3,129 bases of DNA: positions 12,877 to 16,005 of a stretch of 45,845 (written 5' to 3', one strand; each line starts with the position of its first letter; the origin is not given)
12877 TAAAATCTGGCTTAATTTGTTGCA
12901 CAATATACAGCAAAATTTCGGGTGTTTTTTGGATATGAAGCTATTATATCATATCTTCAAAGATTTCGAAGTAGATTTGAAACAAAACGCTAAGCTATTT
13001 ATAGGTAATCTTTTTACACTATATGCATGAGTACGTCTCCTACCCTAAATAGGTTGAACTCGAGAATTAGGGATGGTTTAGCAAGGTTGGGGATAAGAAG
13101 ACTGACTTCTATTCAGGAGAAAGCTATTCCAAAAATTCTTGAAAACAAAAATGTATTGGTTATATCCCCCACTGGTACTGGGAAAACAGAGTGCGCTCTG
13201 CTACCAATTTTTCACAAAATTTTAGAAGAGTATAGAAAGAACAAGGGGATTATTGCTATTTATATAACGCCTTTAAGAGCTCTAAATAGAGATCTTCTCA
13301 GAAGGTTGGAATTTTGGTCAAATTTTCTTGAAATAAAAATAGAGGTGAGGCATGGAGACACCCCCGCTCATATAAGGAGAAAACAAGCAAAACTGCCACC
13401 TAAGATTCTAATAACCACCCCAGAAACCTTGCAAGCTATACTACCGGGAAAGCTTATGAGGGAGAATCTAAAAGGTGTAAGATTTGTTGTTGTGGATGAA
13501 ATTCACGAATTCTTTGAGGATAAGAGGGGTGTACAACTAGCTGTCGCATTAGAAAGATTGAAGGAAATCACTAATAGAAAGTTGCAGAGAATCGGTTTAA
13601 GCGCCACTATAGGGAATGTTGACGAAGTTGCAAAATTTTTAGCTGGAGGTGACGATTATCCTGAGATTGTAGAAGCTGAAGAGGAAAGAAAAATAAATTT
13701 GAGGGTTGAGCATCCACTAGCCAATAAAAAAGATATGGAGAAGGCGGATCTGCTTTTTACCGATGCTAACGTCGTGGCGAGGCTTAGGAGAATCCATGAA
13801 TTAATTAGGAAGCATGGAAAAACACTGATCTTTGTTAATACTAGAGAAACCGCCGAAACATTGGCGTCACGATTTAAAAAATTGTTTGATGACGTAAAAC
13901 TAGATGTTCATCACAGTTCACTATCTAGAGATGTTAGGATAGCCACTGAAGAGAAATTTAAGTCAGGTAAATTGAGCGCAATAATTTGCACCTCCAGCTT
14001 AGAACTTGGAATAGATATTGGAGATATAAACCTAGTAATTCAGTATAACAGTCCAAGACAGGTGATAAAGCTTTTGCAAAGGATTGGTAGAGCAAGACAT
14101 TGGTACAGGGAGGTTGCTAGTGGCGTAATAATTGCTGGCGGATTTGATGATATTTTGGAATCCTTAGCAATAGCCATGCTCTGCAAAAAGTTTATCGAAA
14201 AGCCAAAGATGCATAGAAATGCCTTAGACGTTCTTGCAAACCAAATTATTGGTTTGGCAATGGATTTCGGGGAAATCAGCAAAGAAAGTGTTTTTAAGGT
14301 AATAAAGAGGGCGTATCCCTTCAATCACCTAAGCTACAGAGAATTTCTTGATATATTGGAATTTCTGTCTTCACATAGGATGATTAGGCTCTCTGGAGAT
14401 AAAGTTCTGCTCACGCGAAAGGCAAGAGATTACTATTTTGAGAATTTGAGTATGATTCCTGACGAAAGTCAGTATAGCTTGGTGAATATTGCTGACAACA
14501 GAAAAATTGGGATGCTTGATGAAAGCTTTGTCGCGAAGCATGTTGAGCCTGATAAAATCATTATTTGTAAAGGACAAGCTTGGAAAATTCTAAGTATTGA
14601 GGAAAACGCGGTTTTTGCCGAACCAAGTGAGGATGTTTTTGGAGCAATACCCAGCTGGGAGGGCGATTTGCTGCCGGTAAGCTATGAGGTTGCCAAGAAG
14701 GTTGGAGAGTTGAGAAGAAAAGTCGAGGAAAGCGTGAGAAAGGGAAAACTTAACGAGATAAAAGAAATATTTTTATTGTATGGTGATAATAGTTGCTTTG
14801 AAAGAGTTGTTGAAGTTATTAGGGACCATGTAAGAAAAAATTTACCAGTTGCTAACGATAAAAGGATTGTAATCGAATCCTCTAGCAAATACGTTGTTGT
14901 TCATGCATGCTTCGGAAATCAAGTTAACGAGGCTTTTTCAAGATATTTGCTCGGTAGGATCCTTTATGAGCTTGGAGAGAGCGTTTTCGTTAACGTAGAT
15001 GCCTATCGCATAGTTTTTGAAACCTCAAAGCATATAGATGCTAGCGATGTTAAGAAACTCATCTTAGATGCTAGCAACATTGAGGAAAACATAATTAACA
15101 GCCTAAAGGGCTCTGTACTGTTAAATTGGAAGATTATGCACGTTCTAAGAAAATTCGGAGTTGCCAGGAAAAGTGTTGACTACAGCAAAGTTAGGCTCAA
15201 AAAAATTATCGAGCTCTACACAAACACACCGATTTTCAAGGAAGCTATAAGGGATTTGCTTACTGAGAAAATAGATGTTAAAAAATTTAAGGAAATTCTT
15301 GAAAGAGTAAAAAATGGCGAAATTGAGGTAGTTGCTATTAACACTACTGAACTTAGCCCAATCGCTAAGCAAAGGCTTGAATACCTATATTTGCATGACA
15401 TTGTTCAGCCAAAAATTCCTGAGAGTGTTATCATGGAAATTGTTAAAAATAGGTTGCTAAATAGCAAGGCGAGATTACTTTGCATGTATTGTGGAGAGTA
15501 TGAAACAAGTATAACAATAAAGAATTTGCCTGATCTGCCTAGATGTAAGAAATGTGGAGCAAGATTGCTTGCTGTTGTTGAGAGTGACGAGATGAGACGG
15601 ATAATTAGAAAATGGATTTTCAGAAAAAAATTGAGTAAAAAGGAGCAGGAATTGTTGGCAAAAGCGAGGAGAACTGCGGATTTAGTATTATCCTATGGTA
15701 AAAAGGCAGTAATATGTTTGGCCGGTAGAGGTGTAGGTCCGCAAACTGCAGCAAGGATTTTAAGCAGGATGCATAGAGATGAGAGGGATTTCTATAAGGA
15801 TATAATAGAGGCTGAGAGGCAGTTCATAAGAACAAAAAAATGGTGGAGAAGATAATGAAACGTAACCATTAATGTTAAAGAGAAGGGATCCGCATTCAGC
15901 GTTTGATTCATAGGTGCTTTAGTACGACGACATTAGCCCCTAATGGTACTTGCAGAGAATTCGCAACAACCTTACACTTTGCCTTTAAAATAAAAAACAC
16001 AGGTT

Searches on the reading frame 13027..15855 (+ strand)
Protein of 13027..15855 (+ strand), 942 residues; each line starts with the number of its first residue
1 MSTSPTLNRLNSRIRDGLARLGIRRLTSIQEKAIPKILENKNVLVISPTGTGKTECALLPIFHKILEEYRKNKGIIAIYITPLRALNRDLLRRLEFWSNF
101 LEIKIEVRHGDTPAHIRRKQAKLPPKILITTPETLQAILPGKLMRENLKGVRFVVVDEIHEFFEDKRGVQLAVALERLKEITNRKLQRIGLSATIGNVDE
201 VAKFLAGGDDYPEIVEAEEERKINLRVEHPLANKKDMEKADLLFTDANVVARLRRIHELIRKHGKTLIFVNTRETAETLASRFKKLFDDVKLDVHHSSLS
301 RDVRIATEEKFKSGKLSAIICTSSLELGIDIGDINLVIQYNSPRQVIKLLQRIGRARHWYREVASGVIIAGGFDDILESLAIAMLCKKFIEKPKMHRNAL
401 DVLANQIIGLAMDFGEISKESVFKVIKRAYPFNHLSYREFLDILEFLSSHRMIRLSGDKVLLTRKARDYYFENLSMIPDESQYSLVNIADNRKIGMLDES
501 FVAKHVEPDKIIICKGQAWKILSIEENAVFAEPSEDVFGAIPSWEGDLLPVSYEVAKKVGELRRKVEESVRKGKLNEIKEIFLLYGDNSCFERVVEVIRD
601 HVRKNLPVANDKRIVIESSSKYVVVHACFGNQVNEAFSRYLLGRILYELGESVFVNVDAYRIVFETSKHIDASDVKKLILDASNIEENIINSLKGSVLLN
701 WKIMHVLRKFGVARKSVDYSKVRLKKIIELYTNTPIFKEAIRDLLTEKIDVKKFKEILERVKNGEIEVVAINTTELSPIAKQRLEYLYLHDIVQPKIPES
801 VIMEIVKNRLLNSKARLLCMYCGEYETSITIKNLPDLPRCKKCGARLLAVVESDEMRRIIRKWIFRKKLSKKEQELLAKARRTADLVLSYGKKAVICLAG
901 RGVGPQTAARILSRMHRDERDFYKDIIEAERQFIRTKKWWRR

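Call 48: search_protein_families(library=pfam, proteins=[window:13027-15855:+], max_evalue=0.00001)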
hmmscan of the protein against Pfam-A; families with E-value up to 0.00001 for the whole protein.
window:13027-15855:+ (942 aa): 5 families
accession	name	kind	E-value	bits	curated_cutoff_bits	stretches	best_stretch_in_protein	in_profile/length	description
PF00270.35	DEAD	-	1.2e-44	152.4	26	1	27-200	1-166/167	DEAD/DEAH box helicase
PF08494.16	DEAD_assoc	-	2.7e-30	106.1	23.5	1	609-780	2-191/191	DEAD/H associated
PF00271.37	Helicase_C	-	2.9e-22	79.5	23.5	1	254-356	4-106/110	Helicase conserved C-terminal domain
PF19306.5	WH_Lhr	-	5.8e-16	58.8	27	1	387-536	5-163/168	Large helicase-related protein, winged helix domain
PF04851.21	ResIII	-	6.5e-13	49.3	22.5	1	26-195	4-162/164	Type III restriction enzyme, res subunit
